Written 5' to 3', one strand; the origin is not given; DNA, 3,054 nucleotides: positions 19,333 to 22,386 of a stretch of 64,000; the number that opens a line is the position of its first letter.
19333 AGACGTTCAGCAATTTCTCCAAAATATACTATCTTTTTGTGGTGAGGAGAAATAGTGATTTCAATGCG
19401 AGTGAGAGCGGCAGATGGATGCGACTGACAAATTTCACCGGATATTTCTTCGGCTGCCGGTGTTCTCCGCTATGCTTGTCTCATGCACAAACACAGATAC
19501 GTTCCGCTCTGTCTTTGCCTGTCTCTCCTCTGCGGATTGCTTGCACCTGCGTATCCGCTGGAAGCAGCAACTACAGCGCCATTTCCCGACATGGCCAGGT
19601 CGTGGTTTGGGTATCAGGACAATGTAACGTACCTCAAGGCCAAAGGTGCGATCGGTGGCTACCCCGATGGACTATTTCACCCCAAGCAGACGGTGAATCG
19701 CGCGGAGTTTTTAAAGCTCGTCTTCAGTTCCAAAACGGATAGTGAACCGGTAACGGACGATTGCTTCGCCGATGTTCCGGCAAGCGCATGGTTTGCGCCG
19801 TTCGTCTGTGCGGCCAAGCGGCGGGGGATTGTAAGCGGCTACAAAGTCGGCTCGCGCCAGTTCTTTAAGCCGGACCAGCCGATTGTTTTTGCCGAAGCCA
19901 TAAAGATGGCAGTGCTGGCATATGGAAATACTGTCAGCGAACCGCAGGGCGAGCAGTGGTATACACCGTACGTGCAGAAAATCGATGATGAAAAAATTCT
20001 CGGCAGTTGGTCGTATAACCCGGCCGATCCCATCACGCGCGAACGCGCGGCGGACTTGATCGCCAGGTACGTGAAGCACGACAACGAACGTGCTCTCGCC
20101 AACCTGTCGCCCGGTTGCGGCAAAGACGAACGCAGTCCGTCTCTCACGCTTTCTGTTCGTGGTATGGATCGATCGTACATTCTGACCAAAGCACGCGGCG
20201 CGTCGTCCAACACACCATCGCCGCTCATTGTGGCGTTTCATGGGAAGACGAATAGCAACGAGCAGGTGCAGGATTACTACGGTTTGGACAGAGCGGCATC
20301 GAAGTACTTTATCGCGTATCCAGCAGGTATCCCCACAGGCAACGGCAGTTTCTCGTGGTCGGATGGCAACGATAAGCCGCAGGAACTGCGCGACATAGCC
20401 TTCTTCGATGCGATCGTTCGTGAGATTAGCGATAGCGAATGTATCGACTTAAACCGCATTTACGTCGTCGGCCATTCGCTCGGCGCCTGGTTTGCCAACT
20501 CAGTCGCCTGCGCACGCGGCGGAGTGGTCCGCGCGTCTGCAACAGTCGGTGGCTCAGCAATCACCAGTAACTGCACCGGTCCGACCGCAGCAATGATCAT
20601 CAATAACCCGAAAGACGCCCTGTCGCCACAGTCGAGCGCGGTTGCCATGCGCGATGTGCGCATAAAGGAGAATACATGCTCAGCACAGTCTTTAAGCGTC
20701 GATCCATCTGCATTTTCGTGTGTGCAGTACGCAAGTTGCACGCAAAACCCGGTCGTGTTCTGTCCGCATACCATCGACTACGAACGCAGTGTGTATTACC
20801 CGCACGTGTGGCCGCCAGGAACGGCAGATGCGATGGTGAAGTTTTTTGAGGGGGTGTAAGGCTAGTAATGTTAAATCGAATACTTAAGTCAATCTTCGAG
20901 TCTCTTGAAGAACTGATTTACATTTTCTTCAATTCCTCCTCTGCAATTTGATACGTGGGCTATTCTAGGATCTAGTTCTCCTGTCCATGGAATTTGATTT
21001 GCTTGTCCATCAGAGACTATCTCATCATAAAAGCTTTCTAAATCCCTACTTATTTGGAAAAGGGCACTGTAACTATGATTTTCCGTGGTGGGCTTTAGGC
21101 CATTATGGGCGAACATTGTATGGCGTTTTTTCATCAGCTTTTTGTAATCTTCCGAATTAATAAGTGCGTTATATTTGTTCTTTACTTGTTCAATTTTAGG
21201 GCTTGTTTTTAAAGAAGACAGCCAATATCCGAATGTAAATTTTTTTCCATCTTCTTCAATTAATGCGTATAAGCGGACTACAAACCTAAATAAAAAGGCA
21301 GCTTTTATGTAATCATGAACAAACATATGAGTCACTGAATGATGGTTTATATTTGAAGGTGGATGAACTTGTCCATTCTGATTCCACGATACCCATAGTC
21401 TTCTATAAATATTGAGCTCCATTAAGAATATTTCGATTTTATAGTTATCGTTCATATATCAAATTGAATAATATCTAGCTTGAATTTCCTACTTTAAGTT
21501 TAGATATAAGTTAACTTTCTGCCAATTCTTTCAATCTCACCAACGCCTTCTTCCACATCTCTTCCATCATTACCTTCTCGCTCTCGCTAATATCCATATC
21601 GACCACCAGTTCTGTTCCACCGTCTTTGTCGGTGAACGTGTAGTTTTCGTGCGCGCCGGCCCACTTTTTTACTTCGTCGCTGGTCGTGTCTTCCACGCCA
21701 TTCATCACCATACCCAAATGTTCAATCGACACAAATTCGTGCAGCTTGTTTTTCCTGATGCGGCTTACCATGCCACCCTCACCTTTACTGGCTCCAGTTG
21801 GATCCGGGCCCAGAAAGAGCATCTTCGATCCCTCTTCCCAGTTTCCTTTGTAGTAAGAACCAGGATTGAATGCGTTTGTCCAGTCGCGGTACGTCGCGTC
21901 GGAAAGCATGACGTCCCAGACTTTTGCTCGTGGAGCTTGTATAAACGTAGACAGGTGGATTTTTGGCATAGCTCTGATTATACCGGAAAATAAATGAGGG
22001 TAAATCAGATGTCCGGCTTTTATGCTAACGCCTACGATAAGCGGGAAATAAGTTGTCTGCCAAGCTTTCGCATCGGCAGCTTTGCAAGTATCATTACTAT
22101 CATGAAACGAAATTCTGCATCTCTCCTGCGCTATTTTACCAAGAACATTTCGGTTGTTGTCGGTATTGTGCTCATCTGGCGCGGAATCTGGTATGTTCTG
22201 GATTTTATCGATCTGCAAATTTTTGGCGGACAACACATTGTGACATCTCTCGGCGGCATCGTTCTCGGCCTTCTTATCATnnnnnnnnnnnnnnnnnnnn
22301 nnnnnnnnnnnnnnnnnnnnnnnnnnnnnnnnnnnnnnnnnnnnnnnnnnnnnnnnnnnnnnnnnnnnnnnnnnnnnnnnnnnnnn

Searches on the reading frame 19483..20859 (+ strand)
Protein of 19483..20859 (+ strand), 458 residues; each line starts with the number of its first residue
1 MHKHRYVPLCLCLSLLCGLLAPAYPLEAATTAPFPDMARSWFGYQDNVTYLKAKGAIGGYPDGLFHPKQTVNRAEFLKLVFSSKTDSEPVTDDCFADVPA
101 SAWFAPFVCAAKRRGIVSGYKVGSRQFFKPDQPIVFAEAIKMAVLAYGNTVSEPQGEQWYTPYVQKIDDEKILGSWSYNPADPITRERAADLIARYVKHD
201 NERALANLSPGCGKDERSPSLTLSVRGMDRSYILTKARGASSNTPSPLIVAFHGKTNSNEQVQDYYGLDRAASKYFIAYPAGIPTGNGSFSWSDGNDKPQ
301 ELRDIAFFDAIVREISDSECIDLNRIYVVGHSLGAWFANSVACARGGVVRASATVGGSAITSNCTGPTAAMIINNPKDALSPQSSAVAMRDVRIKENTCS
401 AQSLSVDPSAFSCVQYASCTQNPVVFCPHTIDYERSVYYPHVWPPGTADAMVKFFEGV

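Call 33: search_protein_families(library=pfam, proteins=[window:19483-20859:+], max_evalue=0.0001)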
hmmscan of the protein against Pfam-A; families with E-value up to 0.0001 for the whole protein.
window:19483-20859:+ (458 aa): 1 family
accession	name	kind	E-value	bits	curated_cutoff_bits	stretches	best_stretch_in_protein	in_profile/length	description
PF00395.25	SLH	-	2.4e-21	75.9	20.8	2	33-76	1-43/44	S-layer homology domain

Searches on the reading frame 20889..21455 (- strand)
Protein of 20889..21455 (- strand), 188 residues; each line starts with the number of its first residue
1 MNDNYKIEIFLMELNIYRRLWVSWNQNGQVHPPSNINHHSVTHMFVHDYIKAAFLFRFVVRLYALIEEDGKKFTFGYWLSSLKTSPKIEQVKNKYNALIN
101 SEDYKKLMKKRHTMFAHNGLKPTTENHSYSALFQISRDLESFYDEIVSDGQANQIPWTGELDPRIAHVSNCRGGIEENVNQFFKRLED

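Call 33: search_protein_families(library=pfam, proteins=[window:20889-21455:-], max_evalue=0.0001)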
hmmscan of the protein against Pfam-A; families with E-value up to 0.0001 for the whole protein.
window:20889-21455:- (188 aa): 1 family
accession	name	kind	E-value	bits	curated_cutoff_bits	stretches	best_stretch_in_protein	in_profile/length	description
PF18734.6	HEPN_AbiU2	-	9.5e-06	25.7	26.8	1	48-147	43-169/193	AbiU2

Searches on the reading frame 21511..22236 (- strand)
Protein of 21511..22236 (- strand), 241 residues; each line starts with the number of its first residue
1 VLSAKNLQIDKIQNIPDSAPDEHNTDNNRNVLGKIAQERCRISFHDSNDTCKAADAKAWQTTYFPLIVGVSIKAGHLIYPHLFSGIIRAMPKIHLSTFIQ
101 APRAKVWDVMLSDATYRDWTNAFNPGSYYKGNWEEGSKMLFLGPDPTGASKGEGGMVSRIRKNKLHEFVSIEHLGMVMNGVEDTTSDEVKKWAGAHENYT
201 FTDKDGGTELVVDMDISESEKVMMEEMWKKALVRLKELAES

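Call 33: search_protein_families(library=pfam, proteins=[window:21511-22236:-], max_evalue=0.0001)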
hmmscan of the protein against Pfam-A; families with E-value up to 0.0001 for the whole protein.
window:21511-22236:- (241 aa): 1 family
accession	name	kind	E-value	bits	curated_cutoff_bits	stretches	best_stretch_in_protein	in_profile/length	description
PF08327.17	AHSA1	-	1e-05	26.2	22.1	1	101-240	2-125/125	Activator of Hsp90 ATPase homolog 1-like protein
